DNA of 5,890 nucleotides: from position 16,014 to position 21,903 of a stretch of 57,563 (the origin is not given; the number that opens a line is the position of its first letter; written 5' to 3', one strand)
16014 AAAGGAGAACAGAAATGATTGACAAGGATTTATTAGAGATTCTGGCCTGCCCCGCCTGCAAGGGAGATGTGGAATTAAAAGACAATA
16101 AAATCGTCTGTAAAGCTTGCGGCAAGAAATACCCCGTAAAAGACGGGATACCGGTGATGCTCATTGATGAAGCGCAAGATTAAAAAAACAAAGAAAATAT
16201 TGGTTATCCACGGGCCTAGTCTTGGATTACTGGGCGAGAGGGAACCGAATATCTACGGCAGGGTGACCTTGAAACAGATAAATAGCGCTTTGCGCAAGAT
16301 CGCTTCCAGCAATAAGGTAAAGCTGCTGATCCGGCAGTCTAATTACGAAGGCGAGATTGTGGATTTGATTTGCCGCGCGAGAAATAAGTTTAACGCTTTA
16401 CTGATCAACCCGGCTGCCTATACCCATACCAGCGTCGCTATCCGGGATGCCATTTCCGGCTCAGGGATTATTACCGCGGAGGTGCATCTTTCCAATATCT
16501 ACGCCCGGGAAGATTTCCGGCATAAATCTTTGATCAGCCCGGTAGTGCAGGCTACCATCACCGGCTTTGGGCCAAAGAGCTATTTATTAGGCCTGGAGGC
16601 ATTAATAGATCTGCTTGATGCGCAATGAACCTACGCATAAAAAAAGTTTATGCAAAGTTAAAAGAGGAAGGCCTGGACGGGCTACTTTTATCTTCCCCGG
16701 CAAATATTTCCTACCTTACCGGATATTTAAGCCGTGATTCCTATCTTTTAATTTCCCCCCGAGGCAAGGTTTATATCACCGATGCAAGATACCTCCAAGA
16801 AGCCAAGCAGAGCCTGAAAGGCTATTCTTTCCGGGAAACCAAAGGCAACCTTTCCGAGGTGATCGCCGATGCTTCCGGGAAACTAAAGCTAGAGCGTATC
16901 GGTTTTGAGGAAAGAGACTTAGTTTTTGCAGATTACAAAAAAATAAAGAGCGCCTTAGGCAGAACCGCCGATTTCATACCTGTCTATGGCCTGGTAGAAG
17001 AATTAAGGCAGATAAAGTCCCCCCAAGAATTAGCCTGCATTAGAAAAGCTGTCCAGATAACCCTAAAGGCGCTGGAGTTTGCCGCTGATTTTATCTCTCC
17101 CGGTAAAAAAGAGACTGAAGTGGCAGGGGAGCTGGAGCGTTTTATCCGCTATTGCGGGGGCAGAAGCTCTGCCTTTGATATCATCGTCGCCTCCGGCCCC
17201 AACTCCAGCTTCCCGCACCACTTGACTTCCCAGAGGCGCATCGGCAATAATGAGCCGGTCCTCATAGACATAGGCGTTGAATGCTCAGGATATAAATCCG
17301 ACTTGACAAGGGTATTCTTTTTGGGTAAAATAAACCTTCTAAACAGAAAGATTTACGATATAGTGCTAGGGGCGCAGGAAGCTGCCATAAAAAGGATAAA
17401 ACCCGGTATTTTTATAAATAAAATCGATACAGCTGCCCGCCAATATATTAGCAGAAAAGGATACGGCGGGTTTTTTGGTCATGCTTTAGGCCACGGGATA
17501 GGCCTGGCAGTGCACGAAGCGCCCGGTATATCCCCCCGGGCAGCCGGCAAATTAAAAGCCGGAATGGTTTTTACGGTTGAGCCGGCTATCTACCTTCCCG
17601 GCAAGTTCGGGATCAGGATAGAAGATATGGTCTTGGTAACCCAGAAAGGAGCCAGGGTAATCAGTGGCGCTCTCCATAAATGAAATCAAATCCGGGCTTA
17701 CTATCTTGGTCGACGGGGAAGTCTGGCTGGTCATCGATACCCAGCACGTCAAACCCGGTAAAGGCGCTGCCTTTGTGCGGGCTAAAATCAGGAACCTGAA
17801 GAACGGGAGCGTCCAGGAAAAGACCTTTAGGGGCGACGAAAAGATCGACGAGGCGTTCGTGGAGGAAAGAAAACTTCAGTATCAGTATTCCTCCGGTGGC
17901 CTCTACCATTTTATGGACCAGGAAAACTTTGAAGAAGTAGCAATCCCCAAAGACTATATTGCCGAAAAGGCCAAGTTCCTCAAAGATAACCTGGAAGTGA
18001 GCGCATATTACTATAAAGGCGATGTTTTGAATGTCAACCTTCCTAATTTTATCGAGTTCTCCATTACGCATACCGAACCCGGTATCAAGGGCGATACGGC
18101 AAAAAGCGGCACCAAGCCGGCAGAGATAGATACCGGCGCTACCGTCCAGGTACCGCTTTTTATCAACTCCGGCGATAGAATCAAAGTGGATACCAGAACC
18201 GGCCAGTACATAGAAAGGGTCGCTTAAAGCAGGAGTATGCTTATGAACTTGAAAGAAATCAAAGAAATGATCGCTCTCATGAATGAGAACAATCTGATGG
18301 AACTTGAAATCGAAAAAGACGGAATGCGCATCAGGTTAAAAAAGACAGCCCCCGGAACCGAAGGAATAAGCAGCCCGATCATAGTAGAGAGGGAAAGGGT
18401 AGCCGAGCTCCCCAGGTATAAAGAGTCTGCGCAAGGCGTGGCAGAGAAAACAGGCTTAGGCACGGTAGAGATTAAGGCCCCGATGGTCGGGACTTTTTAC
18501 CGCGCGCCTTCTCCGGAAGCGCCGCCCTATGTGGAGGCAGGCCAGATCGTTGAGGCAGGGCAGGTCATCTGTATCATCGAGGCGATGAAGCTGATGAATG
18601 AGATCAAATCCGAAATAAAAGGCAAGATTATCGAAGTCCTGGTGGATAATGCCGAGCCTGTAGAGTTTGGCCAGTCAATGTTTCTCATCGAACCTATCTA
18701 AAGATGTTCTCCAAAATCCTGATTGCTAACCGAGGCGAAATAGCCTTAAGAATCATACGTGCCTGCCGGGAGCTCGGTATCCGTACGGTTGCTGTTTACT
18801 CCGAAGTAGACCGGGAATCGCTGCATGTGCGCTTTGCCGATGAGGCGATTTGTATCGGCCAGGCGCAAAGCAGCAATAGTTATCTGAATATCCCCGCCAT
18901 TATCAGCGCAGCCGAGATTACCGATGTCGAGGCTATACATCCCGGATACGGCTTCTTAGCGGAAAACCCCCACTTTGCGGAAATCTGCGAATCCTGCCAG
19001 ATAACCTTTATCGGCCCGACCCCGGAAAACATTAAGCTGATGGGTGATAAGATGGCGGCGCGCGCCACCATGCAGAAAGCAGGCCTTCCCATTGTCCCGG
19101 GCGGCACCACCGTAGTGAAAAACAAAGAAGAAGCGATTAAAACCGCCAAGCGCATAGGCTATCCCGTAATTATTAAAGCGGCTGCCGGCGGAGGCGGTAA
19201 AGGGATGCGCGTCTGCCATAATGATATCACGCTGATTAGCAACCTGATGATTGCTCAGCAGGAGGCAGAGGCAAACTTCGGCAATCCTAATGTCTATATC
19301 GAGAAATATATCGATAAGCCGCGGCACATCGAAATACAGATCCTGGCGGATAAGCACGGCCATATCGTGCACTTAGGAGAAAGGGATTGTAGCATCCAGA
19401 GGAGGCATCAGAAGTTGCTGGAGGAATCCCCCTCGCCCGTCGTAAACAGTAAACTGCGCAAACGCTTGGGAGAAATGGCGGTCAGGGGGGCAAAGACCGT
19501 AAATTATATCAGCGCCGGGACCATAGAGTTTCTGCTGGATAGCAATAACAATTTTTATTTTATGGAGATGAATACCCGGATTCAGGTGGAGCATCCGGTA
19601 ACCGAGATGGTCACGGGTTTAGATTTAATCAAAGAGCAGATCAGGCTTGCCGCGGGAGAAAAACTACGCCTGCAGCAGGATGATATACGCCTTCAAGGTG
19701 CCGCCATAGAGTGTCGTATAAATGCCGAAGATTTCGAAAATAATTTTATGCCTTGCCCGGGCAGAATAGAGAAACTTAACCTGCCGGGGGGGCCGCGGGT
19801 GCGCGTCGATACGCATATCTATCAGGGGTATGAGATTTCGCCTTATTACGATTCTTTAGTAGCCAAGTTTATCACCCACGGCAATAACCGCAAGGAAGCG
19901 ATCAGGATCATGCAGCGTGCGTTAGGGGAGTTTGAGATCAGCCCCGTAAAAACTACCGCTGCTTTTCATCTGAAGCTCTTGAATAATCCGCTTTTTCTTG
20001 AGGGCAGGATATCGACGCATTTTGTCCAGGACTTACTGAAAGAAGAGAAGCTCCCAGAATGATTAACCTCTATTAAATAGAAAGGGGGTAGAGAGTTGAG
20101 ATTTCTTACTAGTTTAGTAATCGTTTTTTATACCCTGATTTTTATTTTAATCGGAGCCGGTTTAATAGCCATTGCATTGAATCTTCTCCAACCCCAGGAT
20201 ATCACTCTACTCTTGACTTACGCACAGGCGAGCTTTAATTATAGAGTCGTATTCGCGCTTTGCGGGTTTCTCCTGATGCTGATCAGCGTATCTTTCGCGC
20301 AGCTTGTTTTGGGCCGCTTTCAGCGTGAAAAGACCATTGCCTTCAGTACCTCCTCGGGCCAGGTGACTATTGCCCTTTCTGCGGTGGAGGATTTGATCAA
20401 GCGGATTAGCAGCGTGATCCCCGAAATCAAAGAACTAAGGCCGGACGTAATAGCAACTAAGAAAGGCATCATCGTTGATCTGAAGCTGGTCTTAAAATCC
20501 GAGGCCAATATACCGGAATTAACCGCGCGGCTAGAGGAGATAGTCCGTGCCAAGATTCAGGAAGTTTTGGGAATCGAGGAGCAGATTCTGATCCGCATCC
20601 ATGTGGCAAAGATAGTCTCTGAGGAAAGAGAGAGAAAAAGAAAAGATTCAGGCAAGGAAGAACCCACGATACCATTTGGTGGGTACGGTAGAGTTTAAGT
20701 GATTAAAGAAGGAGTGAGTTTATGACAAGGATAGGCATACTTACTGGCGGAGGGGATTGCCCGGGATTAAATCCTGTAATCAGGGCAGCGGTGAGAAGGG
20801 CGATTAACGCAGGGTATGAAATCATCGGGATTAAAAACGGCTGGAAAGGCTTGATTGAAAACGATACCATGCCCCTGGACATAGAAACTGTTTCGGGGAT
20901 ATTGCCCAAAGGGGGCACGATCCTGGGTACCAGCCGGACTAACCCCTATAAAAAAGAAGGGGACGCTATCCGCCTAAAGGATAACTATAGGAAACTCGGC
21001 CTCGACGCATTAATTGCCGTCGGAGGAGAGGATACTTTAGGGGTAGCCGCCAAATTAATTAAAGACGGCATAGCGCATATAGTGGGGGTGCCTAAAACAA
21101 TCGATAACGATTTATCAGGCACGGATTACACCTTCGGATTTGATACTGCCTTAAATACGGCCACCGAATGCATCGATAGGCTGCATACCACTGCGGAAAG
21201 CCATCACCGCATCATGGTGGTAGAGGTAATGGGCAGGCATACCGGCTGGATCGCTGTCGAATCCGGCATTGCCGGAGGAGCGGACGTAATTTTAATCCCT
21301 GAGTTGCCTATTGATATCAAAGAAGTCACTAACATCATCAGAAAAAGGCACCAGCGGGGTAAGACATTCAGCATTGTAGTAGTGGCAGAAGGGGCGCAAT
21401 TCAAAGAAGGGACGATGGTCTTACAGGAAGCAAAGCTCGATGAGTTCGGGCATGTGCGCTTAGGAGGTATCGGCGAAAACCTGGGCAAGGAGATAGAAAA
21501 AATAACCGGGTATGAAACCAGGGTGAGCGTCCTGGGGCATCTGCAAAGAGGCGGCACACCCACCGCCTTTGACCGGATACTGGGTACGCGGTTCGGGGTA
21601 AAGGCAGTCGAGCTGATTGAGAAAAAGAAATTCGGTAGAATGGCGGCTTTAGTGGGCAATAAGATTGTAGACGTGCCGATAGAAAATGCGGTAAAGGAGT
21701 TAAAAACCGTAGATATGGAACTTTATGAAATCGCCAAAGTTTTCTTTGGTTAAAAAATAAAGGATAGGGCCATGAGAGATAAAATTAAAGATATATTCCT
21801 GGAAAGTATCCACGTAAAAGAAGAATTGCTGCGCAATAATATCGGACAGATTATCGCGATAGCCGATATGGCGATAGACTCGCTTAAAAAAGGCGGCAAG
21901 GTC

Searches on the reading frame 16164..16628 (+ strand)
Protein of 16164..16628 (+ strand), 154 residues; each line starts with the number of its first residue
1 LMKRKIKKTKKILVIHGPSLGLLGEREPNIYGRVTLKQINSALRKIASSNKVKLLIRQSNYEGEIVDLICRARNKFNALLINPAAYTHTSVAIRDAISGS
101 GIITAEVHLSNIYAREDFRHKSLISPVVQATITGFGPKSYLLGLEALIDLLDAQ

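Call 59: search_protein_families(library=pfam, proteins=[window:16164-16628:+], max_evalue=1e-8)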
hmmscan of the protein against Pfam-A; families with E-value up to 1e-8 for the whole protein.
window:16164-16628:+ (154 aa): 1 family
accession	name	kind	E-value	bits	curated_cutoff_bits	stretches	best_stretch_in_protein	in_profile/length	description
PF01220.24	DHquinase_II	-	3.1e-52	176.4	23.3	1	11-147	1-137/138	Dehydroquinase class II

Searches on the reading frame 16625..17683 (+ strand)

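Call 59: search_protein_families(library=pfam, proteins=[window:16625-17683:+], max_evalue=1e-8)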
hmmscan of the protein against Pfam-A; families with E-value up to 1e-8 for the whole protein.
window:16625-17683:+ (352 aa): 2 families
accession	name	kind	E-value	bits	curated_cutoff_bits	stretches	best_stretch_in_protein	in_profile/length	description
PF00557.29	Peptidase_M24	-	4.9e-65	219.6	23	1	137-340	1-208/208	Metallopeptidase family M24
PF01321.24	Creatinase_N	-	7.7e-24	85.1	22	1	4-130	1-128/128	Creatinase/Prolidase N-terminal domain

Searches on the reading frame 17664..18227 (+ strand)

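Call 59: search_protein_families(library=pfam, proteins=[window:17664-18227:+], max_evalue=1e-8)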
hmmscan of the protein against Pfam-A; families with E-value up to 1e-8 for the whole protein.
window:17664-18227:+ (187 aa): 3 families
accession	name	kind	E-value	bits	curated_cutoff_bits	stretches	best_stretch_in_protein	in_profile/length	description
PF09285.17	Elong-fact-P_C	-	1.7e-27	95.3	25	1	130-185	1-56/56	Elongation factor P, C-terminal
PF08207.18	EFP_N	-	1.8e-26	92.4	23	1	4-61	1-58/58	Elongation factor P (EF-P) KOW-like domain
PF01132.26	EFP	-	1.8e-18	66.6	27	1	69-122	1-54/54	Elongation factor P (EF-P) OB domain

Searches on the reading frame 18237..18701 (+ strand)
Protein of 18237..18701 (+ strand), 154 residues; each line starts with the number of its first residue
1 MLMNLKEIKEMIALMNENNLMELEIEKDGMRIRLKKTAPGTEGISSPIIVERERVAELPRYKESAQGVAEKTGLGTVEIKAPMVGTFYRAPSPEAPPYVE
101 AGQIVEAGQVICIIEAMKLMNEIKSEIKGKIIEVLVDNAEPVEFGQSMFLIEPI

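Call 59: search_protein_families(library=pfam, proteins=[window:18237-18701:+], max_evalue=1e-8)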
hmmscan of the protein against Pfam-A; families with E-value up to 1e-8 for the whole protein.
window:18237-18701:+ (154 aa): 1 family
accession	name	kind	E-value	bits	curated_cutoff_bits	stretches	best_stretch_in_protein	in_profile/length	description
PF00364.28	Biotin_lipoyl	-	7.6e-21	74.2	22.1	1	78-151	2-73/73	Biotin-requiring enzyme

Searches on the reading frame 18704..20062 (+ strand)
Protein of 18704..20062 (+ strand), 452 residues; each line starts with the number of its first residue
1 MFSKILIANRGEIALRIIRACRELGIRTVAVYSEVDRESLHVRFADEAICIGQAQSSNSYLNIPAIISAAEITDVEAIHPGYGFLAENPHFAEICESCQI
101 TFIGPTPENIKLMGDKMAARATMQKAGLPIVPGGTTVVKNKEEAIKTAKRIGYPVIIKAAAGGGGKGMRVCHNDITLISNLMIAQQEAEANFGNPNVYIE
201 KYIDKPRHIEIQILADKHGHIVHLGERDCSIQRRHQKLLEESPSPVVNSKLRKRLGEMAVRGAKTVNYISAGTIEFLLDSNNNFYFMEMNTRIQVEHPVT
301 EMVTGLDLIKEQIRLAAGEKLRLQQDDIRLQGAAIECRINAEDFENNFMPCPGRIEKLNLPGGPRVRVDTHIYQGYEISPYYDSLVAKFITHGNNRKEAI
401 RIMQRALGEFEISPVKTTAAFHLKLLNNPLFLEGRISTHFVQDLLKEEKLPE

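Call 59: search_protein_families(library=pfam, proteins=[window:18704-20062:+], max_evalue=1e-8)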
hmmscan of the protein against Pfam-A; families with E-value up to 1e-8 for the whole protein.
window:18704-20062:+ (452 aa): 5 families
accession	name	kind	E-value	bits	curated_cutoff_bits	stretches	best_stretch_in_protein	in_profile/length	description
PF02786.22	CPSase_L_D2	-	5.7e-81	271.5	19.8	1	115-322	1-209/211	Carbamoyl-phosphate synthase L chain, ATP binding domain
PF00289.28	Biotin_carb_N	-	1.9e-47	160.7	25.5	1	1-110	1-110/110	Biotin carboxylase, N-terminal domain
PF02785.25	Biotin_carb_C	-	5.3e-39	133.1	32.4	1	336-442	1-107/108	Biotin carboxylase C-terminal domain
PF07478.18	Dala_Dala_lig_C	-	3e-11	43.6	24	1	123-291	2-174/204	D-ala D-ala ligase C-terminus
PF02222.28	ATP-grasp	-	8.5e-09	35.7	27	0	124-292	4-162/179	ATP-grasp domain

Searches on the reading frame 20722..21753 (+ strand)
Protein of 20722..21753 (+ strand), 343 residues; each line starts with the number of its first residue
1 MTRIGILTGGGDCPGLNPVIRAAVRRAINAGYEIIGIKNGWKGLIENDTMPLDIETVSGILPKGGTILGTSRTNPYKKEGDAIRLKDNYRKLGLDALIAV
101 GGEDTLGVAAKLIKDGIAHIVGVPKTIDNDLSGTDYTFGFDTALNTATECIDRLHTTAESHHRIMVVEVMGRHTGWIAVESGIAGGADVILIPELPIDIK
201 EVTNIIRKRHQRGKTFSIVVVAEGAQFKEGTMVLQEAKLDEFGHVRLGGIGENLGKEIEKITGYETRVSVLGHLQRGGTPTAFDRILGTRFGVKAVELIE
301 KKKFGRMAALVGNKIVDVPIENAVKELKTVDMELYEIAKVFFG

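Call 91: search_protein_families(library=pfam, proteins=[window:20722-21753:+], max_evalue=1e-10)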
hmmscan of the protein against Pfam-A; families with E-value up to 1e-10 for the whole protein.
window:20722-21753:+ (343 aa): 1 family
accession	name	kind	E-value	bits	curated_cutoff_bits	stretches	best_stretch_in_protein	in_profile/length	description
PF00365.25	PFK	-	1.9e-113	378.9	30.9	1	3-299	1-277/277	Phosphofructokinase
